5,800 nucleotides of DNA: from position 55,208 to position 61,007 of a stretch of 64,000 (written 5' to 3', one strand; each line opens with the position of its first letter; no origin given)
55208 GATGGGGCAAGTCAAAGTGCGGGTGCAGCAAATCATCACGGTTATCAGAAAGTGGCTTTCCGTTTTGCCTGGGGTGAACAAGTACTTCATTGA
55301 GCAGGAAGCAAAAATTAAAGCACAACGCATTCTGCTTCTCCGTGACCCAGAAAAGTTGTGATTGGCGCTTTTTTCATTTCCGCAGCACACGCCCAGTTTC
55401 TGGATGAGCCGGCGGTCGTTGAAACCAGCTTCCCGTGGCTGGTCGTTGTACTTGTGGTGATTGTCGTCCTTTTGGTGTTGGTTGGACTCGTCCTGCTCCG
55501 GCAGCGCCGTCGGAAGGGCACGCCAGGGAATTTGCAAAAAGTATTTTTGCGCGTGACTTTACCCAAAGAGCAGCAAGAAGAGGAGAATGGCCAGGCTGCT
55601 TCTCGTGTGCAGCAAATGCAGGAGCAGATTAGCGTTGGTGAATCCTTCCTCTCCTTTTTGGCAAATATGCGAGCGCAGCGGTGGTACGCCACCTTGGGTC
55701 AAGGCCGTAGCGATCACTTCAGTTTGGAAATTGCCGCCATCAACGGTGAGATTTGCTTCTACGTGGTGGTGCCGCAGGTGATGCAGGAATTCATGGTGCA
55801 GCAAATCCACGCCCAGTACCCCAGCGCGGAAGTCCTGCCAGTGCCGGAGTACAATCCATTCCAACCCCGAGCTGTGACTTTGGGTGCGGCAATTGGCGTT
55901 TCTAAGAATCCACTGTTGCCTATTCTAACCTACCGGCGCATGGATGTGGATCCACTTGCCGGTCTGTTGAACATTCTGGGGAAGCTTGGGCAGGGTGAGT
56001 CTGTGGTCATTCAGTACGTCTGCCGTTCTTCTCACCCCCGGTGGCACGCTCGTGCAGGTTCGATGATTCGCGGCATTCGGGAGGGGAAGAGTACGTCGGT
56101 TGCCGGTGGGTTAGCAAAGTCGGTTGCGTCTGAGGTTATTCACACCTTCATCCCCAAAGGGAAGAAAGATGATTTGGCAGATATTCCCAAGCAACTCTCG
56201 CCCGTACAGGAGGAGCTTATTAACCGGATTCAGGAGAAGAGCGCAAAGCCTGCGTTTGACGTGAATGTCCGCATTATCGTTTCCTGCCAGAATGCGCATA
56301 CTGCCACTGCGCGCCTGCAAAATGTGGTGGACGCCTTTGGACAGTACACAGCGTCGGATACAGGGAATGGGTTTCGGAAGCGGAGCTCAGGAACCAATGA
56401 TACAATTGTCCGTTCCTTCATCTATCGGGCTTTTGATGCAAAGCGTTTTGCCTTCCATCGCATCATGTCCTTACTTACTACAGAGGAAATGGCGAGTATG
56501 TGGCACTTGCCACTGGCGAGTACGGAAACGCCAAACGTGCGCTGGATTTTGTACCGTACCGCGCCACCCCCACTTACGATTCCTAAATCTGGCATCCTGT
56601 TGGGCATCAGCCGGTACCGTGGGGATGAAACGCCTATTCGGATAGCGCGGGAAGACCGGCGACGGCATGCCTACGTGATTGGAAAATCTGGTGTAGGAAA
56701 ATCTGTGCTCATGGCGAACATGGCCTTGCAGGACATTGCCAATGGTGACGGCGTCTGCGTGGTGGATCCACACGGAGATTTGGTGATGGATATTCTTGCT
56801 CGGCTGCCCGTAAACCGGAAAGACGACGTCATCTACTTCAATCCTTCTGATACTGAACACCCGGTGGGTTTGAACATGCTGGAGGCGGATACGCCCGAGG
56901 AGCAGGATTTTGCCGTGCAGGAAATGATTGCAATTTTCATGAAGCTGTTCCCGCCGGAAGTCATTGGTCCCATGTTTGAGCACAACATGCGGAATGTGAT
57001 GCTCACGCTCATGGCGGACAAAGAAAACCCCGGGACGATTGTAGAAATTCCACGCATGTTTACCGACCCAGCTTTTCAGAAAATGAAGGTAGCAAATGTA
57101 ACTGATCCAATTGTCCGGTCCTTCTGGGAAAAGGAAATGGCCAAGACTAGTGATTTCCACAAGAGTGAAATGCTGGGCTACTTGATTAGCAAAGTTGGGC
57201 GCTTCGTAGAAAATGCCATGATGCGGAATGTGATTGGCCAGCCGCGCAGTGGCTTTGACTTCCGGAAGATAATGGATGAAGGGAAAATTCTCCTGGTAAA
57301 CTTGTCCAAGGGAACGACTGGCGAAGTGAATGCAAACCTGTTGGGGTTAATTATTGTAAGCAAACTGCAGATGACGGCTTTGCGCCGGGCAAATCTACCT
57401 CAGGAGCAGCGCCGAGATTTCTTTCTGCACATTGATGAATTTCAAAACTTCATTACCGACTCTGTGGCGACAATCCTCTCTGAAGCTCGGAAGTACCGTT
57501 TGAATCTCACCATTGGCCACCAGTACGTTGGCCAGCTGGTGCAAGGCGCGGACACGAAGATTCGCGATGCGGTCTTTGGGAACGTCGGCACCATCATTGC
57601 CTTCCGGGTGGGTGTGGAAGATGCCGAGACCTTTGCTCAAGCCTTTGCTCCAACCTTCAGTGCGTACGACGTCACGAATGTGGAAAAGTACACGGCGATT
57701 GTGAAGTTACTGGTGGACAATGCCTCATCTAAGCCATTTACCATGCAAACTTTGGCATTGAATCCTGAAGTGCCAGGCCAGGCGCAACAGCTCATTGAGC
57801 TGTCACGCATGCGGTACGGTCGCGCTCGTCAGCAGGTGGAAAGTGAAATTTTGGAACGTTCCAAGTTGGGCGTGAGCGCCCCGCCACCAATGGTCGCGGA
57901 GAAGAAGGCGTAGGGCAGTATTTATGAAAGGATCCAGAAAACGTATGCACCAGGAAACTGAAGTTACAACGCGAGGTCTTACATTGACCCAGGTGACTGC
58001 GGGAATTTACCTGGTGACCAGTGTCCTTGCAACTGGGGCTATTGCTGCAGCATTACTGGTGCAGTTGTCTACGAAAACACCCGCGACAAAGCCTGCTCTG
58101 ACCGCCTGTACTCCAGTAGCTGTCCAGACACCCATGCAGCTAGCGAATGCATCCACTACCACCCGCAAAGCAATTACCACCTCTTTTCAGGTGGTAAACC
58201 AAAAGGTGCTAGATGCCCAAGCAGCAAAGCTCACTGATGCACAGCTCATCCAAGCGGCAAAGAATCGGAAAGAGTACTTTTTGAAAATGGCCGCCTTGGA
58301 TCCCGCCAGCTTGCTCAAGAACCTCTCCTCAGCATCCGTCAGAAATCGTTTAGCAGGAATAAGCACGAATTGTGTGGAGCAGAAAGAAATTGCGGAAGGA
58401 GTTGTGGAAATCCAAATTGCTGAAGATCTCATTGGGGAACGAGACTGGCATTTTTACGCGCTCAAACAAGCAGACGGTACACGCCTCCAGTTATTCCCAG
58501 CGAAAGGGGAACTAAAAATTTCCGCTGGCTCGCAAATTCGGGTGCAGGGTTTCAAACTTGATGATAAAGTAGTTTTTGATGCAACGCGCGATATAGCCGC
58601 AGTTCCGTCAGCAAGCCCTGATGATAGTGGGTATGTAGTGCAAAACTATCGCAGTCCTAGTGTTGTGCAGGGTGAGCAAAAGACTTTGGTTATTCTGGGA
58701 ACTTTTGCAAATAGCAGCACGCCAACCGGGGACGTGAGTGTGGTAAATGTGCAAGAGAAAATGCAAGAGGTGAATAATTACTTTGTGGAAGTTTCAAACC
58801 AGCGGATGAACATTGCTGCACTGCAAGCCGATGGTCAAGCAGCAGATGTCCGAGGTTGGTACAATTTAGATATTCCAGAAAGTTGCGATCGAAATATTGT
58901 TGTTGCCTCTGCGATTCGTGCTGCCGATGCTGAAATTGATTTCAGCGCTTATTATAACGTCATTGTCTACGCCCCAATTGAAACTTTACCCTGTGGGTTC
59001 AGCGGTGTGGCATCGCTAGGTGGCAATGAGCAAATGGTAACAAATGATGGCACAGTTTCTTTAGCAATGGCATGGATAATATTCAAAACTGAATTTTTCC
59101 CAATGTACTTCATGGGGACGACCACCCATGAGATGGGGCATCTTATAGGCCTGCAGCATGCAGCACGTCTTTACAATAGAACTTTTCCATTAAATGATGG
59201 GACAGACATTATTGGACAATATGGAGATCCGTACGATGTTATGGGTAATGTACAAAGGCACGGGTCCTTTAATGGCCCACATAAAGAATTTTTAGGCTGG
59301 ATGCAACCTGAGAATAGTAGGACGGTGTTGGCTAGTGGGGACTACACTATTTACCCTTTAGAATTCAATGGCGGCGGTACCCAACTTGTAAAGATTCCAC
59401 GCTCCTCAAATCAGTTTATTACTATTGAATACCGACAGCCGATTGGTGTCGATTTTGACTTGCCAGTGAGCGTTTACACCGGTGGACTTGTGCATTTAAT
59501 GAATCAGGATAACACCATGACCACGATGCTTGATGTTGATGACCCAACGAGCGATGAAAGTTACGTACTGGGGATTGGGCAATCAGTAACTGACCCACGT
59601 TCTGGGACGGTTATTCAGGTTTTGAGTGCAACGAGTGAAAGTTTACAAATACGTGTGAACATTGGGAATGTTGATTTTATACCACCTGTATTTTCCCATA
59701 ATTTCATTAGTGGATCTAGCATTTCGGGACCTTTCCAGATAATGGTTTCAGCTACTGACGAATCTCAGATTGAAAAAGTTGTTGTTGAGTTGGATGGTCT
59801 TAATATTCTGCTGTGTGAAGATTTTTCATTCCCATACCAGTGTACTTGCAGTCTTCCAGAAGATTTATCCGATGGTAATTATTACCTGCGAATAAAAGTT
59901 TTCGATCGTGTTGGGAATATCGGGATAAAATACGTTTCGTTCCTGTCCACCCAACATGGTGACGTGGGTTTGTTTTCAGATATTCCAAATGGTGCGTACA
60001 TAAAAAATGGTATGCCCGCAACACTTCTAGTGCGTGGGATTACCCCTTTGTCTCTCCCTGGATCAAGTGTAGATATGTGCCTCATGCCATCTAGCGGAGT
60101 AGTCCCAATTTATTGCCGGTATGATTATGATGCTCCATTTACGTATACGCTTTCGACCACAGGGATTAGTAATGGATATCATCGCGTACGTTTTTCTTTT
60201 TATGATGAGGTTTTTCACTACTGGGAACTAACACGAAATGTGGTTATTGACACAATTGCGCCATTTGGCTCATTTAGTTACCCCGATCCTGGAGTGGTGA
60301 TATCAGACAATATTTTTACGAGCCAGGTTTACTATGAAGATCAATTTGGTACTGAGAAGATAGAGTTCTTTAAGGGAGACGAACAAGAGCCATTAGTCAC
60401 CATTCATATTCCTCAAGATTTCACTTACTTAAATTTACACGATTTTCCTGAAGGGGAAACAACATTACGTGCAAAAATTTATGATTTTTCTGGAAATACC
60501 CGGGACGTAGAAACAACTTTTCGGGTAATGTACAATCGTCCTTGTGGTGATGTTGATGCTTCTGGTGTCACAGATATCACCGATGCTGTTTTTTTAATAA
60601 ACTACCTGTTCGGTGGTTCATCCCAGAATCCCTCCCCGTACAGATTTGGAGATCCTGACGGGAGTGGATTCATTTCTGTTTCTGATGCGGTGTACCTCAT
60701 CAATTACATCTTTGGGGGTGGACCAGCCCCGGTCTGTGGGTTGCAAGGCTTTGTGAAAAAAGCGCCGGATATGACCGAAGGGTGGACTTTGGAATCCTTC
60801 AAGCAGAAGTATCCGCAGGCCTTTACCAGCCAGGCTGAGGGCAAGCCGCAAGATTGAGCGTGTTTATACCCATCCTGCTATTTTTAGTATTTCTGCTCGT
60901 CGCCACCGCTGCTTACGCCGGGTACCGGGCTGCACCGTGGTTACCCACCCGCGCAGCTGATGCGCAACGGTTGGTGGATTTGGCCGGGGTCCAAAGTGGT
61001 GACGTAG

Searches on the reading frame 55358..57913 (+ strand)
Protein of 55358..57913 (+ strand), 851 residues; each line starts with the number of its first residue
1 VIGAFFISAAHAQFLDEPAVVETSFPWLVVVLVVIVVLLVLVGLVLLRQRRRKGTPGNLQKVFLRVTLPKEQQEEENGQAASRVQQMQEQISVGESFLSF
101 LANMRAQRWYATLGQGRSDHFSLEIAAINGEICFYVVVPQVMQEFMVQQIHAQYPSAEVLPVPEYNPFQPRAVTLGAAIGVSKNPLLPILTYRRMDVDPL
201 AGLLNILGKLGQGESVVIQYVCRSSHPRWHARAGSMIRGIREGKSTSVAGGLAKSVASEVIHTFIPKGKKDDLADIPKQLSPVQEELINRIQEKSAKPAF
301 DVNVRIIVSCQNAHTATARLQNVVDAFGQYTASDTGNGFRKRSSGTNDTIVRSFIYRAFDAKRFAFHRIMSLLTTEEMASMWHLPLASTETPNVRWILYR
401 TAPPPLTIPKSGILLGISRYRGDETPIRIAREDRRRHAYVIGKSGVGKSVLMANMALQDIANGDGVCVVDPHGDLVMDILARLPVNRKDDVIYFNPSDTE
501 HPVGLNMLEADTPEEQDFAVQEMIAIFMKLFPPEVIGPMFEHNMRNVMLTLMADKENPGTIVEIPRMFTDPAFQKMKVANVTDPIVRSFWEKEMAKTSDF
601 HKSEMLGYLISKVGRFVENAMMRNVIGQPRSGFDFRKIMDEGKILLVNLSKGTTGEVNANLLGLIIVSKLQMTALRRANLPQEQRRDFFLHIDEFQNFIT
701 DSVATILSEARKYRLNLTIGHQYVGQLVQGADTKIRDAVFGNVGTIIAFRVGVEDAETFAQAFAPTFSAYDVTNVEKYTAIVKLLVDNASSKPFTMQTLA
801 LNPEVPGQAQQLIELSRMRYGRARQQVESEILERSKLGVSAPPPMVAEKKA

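Call 58: search_protein_families(library=pfam, proteins=[window:55358-57913:+], max_evalue=0.001)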
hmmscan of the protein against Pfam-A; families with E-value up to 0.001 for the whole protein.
window:55358-57913:+ (851 aa): 6 families
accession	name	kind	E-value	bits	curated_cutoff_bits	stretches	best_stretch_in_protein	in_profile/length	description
PF10412.15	TrwB_AAD_bind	-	4.3e-09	36.2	20.5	1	431-776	11-332/387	Type IV secretion-system coupling protein DNA-binding domain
PF02534.20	T4SS-DNA_transf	-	1.6e-07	31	20.1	1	436-758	45-374/468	Type IV secretory system Conjugative DNA transfer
PF12696.13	TraG-D_C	-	3e-05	24.4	22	1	690-774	4-86/126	TraM recognition site of TraD and TraG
PF01935.23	DUF87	-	0.00013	22.6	23.2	1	422-475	9-64/220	Helicase HerA, central domain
PF13401.12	AAA_22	-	0.00053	20.7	27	0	434-471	4-42/130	AAA domain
PF12273.13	RCR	-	0.00081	20.6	27.8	0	27-84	2-58/117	Chitin synthesis regulation, resistance to Congo red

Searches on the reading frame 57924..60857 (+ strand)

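Call 58: search_protein_families(library=pfam, proteins=[window:57924-60857:+], max_evalue=0.001)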
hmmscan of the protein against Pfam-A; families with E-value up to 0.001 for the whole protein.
window:57924-60857:+ (977 aa): 3 families
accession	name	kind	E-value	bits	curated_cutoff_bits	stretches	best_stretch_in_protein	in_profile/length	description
PF17957.7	Big_7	-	3e-09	37.8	24.1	1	596-656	10-69/70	Bacterial Ig domain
PF00404.24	Dockerin_1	-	8.5e-07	29.5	22.9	1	875-929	2-56/57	Dockerin type I domain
PF19077.6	Big_13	-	0.00019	22.3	27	0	638-666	62-90/102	Bacterial Ig-like domain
